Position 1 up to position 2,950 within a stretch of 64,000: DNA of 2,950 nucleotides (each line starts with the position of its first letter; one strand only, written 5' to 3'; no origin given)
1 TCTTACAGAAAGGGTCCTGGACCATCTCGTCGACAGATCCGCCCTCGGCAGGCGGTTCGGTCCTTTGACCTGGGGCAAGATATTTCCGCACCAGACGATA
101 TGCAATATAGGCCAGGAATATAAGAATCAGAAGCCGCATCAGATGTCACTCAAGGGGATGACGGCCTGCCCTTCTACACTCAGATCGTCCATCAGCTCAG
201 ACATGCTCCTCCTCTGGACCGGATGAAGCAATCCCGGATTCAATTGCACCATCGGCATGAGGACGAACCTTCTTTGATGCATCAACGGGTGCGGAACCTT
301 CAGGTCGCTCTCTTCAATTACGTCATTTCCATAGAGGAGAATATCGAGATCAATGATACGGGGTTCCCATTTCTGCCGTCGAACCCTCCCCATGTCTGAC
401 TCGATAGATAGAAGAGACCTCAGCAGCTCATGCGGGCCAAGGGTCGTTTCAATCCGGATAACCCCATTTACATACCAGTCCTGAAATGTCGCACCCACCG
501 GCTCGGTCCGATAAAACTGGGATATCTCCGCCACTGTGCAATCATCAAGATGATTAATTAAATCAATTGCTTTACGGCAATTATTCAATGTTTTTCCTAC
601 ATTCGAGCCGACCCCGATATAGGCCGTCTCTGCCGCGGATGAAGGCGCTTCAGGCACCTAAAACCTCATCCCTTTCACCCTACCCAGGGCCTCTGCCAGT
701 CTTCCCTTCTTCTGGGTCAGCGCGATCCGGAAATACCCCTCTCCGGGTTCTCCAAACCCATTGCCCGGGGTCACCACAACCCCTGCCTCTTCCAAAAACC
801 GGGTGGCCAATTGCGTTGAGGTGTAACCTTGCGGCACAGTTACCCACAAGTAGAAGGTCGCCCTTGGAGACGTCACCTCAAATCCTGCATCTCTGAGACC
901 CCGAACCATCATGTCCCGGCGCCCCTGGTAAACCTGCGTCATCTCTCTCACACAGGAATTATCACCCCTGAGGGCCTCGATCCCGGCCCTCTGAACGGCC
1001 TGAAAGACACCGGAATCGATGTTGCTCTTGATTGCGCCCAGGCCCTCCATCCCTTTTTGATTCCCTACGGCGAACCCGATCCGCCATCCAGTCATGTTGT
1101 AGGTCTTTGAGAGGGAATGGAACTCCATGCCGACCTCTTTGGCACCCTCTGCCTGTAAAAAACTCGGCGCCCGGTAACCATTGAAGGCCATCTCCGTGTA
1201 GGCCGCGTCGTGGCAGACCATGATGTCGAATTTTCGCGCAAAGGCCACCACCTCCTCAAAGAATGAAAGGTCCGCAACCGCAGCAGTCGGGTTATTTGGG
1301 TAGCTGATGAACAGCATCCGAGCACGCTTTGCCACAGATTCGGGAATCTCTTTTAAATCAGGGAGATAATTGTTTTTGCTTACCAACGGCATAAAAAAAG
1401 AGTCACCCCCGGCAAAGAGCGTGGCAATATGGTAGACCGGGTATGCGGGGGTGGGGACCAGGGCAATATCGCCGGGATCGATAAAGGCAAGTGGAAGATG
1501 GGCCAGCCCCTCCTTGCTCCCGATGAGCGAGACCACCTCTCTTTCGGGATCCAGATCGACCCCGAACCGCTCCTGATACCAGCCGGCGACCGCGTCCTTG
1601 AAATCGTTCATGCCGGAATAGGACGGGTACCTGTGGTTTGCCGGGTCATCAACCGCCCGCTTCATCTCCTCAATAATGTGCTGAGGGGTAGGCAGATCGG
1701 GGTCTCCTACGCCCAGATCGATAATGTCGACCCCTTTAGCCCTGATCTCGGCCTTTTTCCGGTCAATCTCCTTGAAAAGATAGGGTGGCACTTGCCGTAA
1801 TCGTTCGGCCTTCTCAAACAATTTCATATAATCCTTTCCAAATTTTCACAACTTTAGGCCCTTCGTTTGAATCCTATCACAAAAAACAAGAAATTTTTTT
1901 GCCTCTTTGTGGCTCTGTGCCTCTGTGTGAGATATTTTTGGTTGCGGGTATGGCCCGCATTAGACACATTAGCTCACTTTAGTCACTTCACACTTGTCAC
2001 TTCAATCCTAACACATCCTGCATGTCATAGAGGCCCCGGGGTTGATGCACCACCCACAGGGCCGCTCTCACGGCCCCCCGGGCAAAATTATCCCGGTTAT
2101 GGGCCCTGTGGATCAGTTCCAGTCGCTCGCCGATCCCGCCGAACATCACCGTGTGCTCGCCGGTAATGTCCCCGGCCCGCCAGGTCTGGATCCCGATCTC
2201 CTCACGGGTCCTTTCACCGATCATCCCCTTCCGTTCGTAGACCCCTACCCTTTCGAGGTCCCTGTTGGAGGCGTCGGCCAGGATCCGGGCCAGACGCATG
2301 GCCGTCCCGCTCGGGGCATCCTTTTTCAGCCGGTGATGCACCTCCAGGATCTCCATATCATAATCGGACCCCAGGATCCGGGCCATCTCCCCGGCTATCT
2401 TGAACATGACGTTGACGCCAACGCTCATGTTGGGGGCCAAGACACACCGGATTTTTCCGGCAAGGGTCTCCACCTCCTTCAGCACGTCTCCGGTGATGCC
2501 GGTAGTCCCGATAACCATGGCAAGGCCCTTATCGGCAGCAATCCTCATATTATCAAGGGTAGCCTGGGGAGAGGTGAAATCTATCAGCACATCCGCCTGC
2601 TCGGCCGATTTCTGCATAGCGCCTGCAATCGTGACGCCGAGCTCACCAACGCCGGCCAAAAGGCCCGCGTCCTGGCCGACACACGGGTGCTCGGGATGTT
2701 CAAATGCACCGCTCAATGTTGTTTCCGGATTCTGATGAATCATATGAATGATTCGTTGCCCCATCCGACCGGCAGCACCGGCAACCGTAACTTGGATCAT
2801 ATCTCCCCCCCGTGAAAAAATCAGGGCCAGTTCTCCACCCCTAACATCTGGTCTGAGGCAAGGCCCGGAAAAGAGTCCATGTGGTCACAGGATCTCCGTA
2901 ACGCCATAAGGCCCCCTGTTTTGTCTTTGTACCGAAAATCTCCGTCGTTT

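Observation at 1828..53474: Degenerate 7- and 8-nt tandem word tracts fill almost every spacer, including spacers inside conserved operons (STRR-like)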

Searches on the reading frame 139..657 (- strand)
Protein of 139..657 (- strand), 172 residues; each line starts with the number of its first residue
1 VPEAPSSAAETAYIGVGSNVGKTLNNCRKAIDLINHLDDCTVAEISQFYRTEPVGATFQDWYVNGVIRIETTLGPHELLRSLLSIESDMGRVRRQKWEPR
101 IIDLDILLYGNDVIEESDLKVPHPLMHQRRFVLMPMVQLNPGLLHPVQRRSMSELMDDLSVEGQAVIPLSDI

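Call 11: search_protein_families(library=pfam, proteins=[window:139-657:-])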
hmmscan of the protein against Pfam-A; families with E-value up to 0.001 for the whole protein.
window:139-657:- (172 aa): 1 family
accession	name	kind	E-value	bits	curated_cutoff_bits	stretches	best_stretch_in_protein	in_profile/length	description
PF01288.25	HPPK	-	6.1e-39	133.5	25.7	1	13-141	1-116/116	7,8-dihydro-6-hydroxymethylpterin-pyrophosphokinase (HPPK)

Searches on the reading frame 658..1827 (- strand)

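Call 11: search_protein_families(library=pfam, proteins=[window:658-1827:-])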
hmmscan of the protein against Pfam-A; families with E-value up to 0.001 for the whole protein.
window:658-1827:- (389 aa): 1 family
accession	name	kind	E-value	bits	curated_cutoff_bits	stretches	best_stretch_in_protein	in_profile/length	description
PF00155.27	Aminotran_1_2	-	2.1e-62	211.8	19.7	1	34-383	2-360/361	Aminotransferase class I and II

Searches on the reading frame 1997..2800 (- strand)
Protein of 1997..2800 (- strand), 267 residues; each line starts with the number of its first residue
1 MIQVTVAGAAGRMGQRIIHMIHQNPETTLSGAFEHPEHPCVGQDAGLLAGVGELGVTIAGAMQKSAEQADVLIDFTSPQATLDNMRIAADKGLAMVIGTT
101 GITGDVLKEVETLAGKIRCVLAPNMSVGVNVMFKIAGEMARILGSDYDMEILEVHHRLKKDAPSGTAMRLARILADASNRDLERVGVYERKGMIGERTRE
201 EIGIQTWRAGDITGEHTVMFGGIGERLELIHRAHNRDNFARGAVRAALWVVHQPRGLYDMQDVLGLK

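Call 11: search_protein_families(library=pfam, proteins=[window:1997-2800:-])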
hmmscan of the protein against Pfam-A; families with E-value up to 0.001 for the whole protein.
window:1997-2800:- (267 aa): 2 families
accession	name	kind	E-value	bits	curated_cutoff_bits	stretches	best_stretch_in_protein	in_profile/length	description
PF05173.19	DapB_C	-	2.5e-44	150.7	27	1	128-264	1-121/121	Dihydrodipicolinate reductase, C-terminus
PF01113.26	DapB_N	-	9.3e-40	136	25.6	1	2-125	1-124/124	Dihydrodipicolinate reductase, N-terminus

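Call 76: find_encoding_contigs(protein=window:1997-2800:-, flank=4000, max_places=10)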
Protein window:1997-2800:- (267 aa): 1 contig read that carries it; 1 place shown.
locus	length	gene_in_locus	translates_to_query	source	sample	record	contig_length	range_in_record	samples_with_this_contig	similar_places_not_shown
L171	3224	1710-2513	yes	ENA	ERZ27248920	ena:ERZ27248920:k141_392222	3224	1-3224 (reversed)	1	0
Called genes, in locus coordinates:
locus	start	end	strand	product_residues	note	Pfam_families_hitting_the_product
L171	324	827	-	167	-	-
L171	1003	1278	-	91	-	-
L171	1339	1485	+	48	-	PF13740:ACT_6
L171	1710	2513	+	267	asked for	PF01113:DapB_N, PF05173:DapB_C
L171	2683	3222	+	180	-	?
